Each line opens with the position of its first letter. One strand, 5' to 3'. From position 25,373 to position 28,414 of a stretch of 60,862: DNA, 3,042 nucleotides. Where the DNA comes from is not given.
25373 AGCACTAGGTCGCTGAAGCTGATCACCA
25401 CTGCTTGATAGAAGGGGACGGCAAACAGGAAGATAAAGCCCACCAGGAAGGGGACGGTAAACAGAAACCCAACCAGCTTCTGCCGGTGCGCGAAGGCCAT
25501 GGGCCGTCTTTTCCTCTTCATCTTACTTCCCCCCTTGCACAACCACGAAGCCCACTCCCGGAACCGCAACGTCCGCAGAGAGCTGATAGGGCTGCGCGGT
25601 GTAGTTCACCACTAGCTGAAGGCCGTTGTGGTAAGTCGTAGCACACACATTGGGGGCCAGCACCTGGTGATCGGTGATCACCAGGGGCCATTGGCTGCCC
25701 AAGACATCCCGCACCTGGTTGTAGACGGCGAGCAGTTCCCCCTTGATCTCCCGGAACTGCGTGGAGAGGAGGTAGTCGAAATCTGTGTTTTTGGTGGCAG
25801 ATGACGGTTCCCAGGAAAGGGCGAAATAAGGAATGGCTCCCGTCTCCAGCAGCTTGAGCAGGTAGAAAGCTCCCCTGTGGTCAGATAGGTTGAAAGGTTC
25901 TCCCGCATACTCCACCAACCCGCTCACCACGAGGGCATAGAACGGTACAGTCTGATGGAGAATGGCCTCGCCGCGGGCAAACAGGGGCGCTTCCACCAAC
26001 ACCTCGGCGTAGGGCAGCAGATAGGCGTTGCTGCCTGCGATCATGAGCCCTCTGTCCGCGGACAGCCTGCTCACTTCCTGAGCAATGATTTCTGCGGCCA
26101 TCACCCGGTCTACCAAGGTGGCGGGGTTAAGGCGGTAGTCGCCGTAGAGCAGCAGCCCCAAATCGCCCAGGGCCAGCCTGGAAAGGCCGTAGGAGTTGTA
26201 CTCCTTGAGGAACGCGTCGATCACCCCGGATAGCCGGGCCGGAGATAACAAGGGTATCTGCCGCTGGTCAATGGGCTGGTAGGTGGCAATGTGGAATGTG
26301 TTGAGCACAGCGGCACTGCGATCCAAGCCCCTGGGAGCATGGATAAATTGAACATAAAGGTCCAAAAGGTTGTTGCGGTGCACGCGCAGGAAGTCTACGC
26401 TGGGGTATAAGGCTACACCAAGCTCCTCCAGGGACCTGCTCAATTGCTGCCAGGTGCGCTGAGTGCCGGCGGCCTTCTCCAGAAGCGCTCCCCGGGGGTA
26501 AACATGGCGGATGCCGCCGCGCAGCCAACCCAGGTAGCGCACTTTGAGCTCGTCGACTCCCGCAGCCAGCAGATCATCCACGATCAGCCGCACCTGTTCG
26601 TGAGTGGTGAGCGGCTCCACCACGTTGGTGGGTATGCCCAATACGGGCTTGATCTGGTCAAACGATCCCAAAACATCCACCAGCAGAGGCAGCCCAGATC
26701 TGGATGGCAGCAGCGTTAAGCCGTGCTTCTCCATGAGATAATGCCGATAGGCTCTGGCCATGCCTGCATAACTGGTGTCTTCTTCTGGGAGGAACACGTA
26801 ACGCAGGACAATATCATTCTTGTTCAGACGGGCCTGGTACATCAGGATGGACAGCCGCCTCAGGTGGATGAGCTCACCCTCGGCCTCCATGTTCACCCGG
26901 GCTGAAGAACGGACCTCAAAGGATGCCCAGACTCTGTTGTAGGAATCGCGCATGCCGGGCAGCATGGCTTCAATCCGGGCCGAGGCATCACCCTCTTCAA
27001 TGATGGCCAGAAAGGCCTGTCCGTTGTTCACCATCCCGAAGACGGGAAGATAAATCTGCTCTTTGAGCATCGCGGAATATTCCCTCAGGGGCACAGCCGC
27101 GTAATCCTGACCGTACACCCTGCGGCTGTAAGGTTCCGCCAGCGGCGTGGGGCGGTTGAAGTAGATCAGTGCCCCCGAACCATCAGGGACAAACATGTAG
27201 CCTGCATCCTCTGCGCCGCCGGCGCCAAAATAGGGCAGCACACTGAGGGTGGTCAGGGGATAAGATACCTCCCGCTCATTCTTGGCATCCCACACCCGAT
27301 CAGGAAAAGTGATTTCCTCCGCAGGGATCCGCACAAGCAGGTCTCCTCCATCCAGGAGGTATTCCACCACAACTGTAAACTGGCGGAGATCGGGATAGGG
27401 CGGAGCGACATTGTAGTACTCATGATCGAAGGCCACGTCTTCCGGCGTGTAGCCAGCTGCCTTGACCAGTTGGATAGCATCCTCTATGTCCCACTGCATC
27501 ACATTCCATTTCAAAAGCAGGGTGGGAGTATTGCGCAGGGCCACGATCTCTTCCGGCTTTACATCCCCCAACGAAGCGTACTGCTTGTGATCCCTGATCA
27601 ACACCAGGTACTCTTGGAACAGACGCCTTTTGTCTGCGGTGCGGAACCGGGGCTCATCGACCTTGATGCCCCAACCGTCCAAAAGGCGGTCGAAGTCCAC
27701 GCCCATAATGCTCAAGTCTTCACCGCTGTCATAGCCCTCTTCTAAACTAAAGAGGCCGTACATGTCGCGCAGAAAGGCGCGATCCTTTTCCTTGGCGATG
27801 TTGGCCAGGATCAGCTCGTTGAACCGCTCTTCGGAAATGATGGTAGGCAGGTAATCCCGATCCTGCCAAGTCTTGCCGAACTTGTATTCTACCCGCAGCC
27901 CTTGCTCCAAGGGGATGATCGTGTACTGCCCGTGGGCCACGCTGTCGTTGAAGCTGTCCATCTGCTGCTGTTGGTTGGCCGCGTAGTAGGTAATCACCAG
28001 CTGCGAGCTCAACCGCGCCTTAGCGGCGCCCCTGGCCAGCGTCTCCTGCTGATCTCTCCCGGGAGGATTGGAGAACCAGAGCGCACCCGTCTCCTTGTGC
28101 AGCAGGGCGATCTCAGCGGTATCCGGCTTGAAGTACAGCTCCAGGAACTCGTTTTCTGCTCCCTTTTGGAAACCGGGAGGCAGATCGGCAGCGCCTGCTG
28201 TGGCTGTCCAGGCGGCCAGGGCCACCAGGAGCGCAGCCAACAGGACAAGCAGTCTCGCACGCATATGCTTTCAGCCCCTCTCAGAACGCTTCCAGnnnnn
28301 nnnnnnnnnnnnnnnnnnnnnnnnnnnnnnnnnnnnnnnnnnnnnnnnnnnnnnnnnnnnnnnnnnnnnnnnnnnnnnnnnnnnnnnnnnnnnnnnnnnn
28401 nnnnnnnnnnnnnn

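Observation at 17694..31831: Uncharacterised multi-component polysaccharide capture/import module: SBP + NHL-TPR-Yip1 + DUF5696-like + two permease pairs + giant SBP, with a GH10 xylanase embedded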

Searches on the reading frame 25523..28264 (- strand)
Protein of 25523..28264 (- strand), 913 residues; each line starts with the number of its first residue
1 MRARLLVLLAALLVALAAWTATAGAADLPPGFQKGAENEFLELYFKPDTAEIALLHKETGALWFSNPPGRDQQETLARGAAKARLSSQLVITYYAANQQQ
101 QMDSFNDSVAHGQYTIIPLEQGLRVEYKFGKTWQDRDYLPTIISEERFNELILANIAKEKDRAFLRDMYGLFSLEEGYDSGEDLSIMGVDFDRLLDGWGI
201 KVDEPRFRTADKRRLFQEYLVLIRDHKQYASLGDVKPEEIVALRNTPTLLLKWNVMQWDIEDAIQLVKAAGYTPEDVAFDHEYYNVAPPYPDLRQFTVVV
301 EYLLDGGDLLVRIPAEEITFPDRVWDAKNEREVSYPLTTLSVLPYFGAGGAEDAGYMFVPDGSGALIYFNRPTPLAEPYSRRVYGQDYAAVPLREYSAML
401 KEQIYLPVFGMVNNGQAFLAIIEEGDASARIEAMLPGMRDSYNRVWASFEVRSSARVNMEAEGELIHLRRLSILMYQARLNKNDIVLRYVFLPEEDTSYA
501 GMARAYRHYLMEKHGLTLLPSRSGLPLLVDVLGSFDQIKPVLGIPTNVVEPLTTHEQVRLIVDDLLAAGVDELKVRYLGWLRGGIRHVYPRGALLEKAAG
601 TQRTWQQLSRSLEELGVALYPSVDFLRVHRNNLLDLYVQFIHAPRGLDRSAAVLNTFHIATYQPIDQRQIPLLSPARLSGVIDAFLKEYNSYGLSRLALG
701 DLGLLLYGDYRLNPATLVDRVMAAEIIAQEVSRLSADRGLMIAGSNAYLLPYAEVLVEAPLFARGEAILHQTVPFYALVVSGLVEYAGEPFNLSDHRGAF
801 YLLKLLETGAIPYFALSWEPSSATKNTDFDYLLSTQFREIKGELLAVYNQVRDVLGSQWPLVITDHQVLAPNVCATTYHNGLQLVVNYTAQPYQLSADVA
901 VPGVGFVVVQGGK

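Call 3: search_protein_families(library=pfam, proteins=[window:25523-28264:-], max_evalue=0.01)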
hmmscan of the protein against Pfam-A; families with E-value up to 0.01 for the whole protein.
window:25523-28264:- (913 aa): 1 family
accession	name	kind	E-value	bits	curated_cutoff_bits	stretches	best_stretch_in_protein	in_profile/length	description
PF18952.6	DUF5696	-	2.4e-166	555.3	25.6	1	275-903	2-609/612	Family of unknown function (DUF5696)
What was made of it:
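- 25523..28264 (-): DUF5696 protein, 913 aa: N-terminal signal or anchor helix, beta-sandwich with a helical insert, (beta/alpha)8 barrel and a C-terminal beta-sandwich. This is a GH129-like glycosidase fold. PF18952 E=2e-166 (call 3).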

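Call 8: search_protein_families(library=ncbifam, proteins=[window:25523-28264:-], max_evalue=0.001)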
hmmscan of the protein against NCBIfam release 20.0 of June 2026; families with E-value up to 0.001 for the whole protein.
window:25523-28264:- (913 aa): 0 families

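Call 11: search_solved_structures(query=window:25523-28264:-, max_evalue=1)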
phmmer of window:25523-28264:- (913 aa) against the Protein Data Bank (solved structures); distinct sequences matched with E-value up to 1: 0.

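Call 14: find_homologous_proteins(query=window:25523-28264:-, max_evalue=0.00001)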
Query window:25523-28264:- (913 aa): 535 proteins with E <= 0.00001 among 8000 candidates; the best 120 are listed.
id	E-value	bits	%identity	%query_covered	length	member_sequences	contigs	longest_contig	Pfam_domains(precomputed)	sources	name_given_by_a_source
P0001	0.0e+0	2056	100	100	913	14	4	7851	PF18952.7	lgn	-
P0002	0.0e+0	1665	79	100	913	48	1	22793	PF18952.7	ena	-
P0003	0.0e+0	1646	79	100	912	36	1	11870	PF18952.7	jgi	-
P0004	0.0e+0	1634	77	100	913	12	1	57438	PF18952.7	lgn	-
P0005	0.0e+0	1380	64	100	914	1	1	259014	PF18952.7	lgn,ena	-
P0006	0.0e+0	1217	58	100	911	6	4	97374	PF18952.7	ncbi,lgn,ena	-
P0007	0.0e+0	1212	59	96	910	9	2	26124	PF18952.7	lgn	-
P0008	0.0e+0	1160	56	100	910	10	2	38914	PF18952.7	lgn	-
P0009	0.0e+0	1097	55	99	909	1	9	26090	PF18952.7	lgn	-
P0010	0.0e+0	1077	53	99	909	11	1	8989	PF18952.7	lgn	-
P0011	0.0e+0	1066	52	99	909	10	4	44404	PF18952.7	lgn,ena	-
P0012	0.0e+0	1049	50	98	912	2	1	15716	PF18952.7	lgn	-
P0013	0.0e+0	1043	51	99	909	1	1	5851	PF18952.7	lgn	-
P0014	0.0e+0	1026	51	97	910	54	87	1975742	PF18952.7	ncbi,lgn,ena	ncbi:MAG: DUF5696 domain-containing protein [Limnochordia bacterium]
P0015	0.0e+0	1011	53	94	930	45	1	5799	PF18952.7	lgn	-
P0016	1.1e-293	995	52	96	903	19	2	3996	PF18952.7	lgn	-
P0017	2.3e-292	990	50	99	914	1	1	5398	PF18952.7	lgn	-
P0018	5.8e-291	986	50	99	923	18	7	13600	PF18952.7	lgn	-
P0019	9.5e-291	985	49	99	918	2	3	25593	PF18952.7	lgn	-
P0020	2.0e-288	977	49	100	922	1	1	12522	PF18952.7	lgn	-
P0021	4.5e-288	976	49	99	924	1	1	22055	PF18952.7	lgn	-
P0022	2.0e-286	971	50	99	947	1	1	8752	PF18952.7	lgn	-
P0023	9.3e-286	969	49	100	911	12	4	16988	PF18952.7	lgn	-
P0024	5.3e-283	959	50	100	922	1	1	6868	PF18952.7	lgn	-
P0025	1.3e-281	955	48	99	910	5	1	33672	PF18952.7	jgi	-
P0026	1.6e-281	955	48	100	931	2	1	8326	PF18952.7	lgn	-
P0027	2.2e-279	947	48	100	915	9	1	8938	PF18952.7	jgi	-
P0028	3.0e-279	947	50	96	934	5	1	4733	PF18952.7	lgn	-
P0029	5.7e-278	943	47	100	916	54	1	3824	PF18952.7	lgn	-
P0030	8.1e-278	942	50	98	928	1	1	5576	PF18952.7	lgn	-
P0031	1.6e-275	935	82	55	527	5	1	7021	PF18952.7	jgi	jgi:uncharacterized protein Usg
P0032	2.0e-272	924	46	99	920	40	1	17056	PF18952.7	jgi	-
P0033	4.0e-272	923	48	100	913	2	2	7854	PF18952.7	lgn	-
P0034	1.3e-271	922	48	100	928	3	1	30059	PF18952.7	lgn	-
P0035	2.1e-270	918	45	99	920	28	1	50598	PF18952.7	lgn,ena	-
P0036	2.5e-267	908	45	100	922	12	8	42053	PF18952.7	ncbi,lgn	-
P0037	1.7e-266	905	46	100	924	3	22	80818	PF18952.7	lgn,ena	-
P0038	5.7e-265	900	44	100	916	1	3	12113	PF18952.7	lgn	-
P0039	1.4e-264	898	46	100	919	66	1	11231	PF18952.7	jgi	jgi:hypothetical protein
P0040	1.7e-264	898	46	99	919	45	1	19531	PF18952.7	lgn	-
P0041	9.2e-258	876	47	96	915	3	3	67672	PF18952.7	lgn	-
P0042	2.7e-254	864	44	99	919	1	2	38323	PF18952.7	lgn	-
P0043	2.0e-252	858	44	98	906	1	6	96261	PF18952.7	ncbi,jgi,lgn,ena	-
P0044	2.5e-251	855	45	98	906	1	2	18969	PF18952.7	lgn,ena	-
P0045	4.4e-251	854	46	99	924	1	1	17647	PF18952.7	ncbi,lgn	-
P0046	9.5e-249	846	46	96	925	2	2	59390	PF18952.7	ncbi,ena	-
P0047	3.2e-210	719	40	99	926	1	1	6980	PF18952.7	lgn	-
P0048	4.9e-192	658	38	98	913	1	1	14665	PF18952.7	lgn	-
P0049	1.1e-190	654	36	97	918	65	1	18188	PF18952.7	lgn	-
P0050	2.9e-190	653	39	99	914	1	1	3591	PF18952.7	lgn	-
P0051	5.3e-189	648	36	100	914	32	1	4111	PF18952.7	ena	-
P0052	1.1e-187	644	39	100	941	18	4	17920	PF18952.7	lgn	-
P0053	5.1e-186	639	38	100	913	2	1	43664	PF18952.7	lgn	-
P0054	9.4e-185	634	36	100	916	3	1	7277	PF18952.7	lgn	-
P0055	1.5e-183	630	35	99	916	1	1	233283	PF18952.7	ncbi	ncbi:DUF5696 domain-containing protein [Natronospora cellulosivora (SeqCode)]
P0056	2.0e-182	627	37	99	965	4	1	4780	PF18952.7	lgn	-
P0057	1.0e-181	624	35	99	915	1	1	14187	PF18952.7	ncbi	ncbi:MAG: DUF5696 domain-containing protein [Halanaerobiales bacterium]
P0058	1.4e-181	624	37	96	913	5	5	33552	PF18952.7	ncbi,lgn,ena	-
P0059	5.1e-181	622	36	100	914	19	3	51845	PF18952.7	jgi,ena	-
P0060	7.7e-181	621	38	99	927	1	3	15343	PF18952.7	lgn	-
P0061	5.9e-179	615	36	100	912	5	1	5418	PF18952.7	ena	-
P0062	4.0e-177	609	36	100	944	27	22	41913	PF18952.7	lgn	-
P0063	4.2e-177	609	38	96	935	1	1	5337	PF18952.7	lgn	-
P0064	6.3e-175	602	35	99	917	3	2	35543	PF18952.7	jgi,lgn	-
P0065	5.7e-174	599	38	96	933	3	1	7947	PF18952.7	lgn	-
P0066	4.2e-171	589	35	99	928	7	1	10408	PF18952.7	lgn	-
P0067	3.3e-170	586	36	100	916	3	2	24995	PF18952.7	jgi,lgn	jgi:hypothetical protein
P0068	1.6e-169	584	36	80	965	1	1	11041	PF18952.7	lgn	-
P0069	1.2e-168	581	37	97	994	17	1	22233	PF18952.7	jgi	jgi:hypothetical protein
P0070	2.6e-168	580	35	100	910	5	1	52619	PF18952.7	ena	-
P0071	9.1e-168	578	36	96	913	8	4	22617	PF18952.7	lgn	-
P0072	1.2e-167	578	34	100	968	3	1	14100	PF18952.7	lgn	-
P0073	1.3e-166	574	36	100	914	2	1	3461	PF18952.7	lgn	-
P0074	1.9e-165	570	35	99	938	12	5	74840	PF18952.7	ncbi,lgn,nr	ncbi:MAG: DUF5696 domain-containing protein [Bacillota bacterium]|nr:DUF5696 domain-containing prote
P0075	2.0e-164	567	37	96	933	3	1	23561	PF18952.7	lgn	-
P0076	2.7e-164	567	36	99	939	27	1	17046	PF18952.7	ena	-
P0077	1.4e-162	561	36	100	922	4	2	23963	PF18952.7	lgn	-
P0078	1.2e-160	555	35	98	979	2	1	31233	PF18952.7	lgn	-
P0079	2.0e-160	554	55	50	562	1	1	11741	PF18952.7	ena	-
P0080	3.6e-159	550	35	96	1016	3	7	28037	PF18952.7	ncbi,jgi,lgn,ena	jgi:hypothetical protein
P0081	7.4e-159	549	33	98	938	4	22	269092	PF18952.7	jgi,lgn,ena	-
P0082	3.4e-158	546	34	99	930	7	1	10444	PF18952.7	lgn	-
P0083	1.4e-157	544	35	99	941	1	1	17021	PF18952.7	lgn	-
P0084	3.3e-157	543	35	99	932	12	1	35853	PF18952.7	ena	-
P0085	1.4e-156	541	34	100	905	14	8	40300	PF18952.7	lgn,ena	-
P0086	2.0e-155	537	34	99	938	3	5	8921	PF18952.7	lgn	-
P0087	1.4e-154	535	34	99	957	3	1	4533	PF18952.7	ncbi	-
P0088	1.6e-154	534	35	98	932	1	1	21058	PF18952.7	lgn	-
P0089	2.4e-154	534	36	96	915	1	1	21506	PF18952.7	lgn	-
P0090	3.9e-154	533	33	100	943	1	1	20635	PF18952.7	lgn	-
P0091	5.8e-154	532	34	97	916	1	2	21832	PF18952.7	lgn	-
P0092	6.6e-154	532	34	97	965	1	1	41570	PF18952.7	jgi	jgi:hypothetical protein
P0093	1.8e-153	531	34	98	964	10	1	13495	PF18952.7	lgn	-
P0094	1.7e-152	528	35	99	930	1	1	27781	PF18952.7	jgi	-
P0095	4.6e-150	520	33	99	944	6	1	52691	PF18952.7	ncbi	-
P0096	2.0e-149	517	33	99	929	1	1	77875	PF18952.7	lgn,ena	-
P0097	3.1e-149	517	33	99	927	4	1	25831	PF18952.7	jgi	-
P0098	4.0e-148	513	31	99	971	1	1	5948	PF18952.7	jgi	-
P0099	6.7e-148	512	38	62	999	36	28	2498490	PF18952.7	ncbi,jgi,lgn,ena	jgi:hypothetical protein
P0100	1.8e-147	511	33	96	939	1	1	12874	PF18952.7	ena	-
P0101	8.8e-147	509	33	98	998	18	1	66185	PF18952.7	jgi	-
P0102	1.4e-146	508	37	62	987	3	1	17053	PF18952.7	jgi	-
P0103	8.0e-145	502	34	90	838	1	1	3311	PF18952.7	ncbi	ncbi:MAG: DUF5696 domain-containing protein, partial [Halanaerobiales bacterium]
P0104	1.6e-143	498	35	100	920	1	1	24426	PF18952.7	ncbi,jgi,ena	-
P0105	2.0e-141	491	37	68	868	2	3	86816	PF18952.7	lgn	-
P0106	3.1e-139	484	31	96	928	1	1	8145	PF18952.7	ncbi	-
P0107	1.8e-138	481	33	96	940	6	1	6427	PF18952.7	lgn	-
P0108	5.7e-138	480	31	94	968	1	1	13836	PF18952.7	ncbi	ncbi:MAG: DUF5696 domain-containing protein [Bacillota bacterium]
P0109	3.2e-136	474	29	99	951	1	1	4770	PF18952.7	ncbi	ncbi:MAG: DUF5696 domain-containing protein [archaeon]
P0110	1.0e-135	472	32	92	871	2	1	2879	PF18952.7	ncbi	ncbi:MAG: DUF5696 domain-containing protein, partial [Halanaerobiales bacterium]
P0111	7.1e-133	463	35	71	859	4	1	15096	PF18952.7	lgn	-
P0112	1.5e-131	458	33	97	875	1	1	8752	PF18952.7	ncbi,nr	ncbi:MAG: hypothetical protein GX085_06335 [Firmicutes bacterium]|nr:hypothetical protein [Bacillota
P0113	3.1e-131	457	32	96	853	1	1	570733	PF18952.7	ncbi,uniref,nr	ncbi:DUF5696 domain-containing protein [Lederbergia citrea]|uniref:DUF5696 domain-containing protein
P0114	1.4e-130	455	35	71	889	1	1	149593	PF18952.7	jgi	-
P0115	2.2e-129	451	36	72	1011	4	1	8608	PF18952.7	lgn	-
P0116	7.1e-129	449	33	96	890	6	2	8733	PF18952.7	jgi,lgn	-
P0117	1.5e-128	448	35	70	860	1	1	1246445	PF18952.7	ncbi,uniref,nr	ncbi:DUF5696 domain-containing protein [Paenibacillus radicis (ex Gao et al. 2016)]|uniref:Uncharact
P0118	7.4e-128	446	35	71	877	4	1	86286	PF18952.7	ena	-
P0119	1.5e-127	445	33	96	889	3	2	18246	PF18952.7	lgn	-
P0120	2.4e-127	444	31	94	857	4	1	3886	PF18952.7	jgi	-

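Call 17: find_related_loci(query=A1, collection=genome_contigs, flank=10000)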
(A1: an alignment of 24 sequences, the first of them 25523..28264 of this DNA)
Query A1 (913 aa) in genome_contigs; peptide patterns used: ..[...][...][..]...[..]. (x = any residue, [..] = any of these).
600 stretches matched a pattern (row limit reached: there are more); 570 encode a relative of the query (tblastn E <= 1e-3); the best 80 are kept; 80 distinct loci.
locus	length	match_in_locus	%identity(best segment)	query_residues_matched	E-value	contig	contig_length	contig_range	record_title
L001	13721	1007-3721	45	2-912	0e+0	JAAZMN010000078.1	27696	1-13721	MAG: Bacillota bacterium isolate AS23ysBPME_69 59061_AS23, whole genome shotgun sequence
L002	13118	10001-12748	39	2-911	0e+0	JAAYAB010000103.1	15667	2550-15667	MAG: Bacillota bacterium isolate AS02xzSISU_7 9237_AS02, whole genome shotgun sequence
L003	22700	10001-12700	36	2-913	0e+0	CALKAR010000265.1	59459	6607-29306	MAG TPA_asm: uncultured Peptococcaceae bacterium isolate SRR6713631_bin.102_CONCOCT_v1.1_MAG genome assembly, contig: ER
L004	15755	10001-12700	36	2-913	2e-180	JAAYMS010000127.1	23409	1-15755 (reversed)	MAG: Bacillota bacterium isolate AS20ysBPTH_44 59562_AS20, whole genome shotgun sequence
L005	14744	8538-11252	37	3-908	5e-175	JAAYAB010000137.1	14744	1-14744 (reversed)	MAG: Bacillota bacterium isolate AS02xzSISU_7 14327_AS02, whole genome shotgun sequence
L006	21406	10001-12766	37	23-912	9e-171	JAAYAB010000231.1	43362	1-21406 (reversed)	MAG: Bacillota bacterium isolate AS02xzSISU_7 28756_AS02, whole genome shotgun sequence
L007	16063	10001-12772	35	6-912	6e-165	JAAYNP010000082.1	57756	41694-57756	MAG: Bacillota bacterium isolate AS21ysBPME_219 151101_AS21, whole genome shotgun sequence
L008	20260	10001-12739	34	6-912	2e-154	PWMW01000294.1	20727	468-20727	MAG: Clostridiales bacterium isolate CSSed10_292 CS-Sed10-C4551, whole genome shotgun sequence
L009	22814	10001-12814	34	4-911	3e-153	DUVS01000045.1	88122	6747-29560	MAG TPA_asm: Bacillota bacterium isolate AS08sgBPME_46 281958_AS08, whole genome shotgun sequence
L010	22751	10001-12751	34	18-911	5e-151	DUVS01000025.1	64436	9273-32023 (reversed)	MAG TPA_asm: Bacillota bacterium isolate AS08sgBPME_46 167606_AS08, whole genome shotgun sequence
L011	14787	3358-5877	34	6-913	2e-150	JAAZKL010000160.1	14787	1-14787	MAG: Clostridiaceae bacterium isolate AS22ysBPME_286 85523_AS22, whole genome shotgun sequence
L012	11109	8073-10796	34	4-906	3e-149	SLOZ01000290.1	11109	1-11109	MAG: Limnochordia bacterium isolate CSSed165cm_473 CSSed16-5cm-21529, whole genome shotgun sequence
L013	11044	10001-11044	64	31-378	9e-149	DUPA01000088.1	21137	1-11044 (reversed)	MAG TPA_asm: Natronincola sp. isolate AS08sgBPME_26 122144_AS08, whole genome shotgun sequence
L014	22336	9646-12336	32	33-908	6e-148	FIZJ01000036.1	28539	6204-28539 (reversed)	uncultured Clostridia bacterium genome assembly, contig: 2453, whole genome shotgun sequence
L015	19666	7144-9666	33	5-913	5e-147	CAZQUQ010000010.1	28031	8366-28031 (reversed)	MAG TPA_asm: uncultured Oscillospiraceae bacterium isolate SRP167436_co1_27 genome assembly, contig: NODE_2471_length_28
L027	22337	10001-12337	31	36-908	1e-126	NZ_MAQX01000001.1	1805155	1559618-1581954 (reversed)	Bacillus sp. FJAT-26390 scaffold1, whole genome shotgun sequence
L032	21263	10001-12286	32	32-889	1e-120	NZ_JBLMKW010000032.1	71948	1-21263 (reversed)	Paenibacillus azoreducens strain KCTC 3829 32, whole genome shotgun sequence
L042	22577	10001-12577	30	2-911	1e-110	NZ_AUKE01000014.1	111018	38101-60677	Butyrivibrio sp. MC2013 G636DRAFT_scaffold00013.13_C, whole genome shotgun sequence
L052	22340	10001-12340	37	30-897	1e-105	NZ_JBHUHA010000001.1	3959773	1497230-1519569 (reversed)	Paenibacillus xanthanilyticus strain IBRC-M 10987 contig_1, whole genome shotgun sequence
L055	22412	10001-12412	30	36-913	2e-104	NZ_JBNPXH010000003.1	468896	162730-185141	Anaerotaenia torta strain DSM 100431 Ga0415261_03, whole genome shotgun sequence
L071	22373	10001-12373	33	30-908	5e-98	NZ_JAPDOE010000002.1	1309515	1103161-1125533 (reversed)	Paenibacillus sp. LS1 LS1_assembly_unicycler_contig_2, whole genome shotgun sequence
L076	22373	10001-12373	33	25-902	6e-98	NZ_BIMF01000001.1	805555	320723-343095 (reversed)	Paenibacillus lautus NBRC 15380 PLA01S_CON0001, whole genome shotgun sequence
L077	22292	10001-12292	34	31-889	4e-97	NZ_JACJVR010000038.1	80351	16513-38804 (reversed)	Cohnella xylanilytica strain DSM 25239 contig_38, whole genome shotgun sequence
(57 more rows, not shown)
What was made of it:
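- At least four of the fetched loci come from each of the MAGs JAAYAB01 and DUVS01 (call 17).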

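Call 34: predict_structure(alignment_id=A1)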
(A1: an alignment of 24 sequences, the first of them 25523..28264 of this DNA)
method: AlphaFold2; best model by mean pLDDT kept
length: 913 residues; sequences in the alignment: 24
mean_pLDDT: 90.5   pTM: 0.87
mean pLDDT of the five models: 90.5, 89.8, 89.5, 89.0, 88.7
residues with pLDDT >= 90: 647; 70-90: 232; 50-70: 19; < 50: 15
segments of 3 or more residues with pLDDT < 50: 20-25, 464-469
pLDDT, mean of each block of 10 residues (from residue 1): 79 71 55 94 94 93 91 84 92 91 95 93 96 92 96 94 94 91 85 90 89 93 94 93 94 91 93 94 94 95 97 96 92 94 95 93 91 77 92 77 91 95 96 87 95 83 51 87 95 92 96 91 89 92 89 97 96 95 90 92 95 95 91 79 91 88 87 95 94 92 92 93 96 95 92 94 83 94 94 87 94 95 87 91 95 88 93 93 94 92 93 45
secondary structure, 60 per line:
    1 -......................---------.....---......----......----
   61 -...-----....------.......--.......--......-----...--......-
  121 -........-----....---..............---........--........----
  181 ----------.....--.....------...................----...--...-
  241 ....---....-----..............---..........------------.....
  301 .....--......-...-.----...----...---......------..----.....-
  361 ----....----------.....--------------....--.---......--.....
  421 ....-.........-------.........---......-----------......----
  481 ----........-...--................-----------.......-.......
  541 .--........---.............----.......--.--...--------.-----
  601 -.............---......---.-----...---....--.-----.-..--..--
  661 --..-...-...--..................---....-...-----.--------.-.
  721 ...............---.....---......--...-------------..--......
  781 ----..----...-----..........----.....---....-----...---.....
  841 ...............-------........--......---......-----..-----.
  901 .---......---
elements in order (helices of 4 or more, strands of 3 or more residues): H2-23 E33-37 E41-46 E51-56 E62-64 H70-73 H80-86 E89-95 E98-103 E114-119 E122-129 H135-138 E142-144 H145-155 H159-166 E169-176 H191-195 E198-202 H209-227 E248-251 H257-270 H274-283 E296-305 E308-313 E324-326 E331-333 E337-342 E355-359 E365-368 E379-383 H398-401 E408-413 E416-424 E429-434 E442-450 E454-459 E471-476 E485-492 H499-514 E526-532 E534-541 E544-551 H555-567 E572-578 H602-614 E618-623 H639-642 E670-672 H675-692 E696-699 H720-735 E739-743 H747-752 E755-757 H775-780 H799-808 E813-817 H821-824 H837-855 E863-870 E873-878 E882-887 E905-910
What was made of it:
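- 25523..28264 (-): AF2 pLDDT 90.5, pTM 0.87 (call 34).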
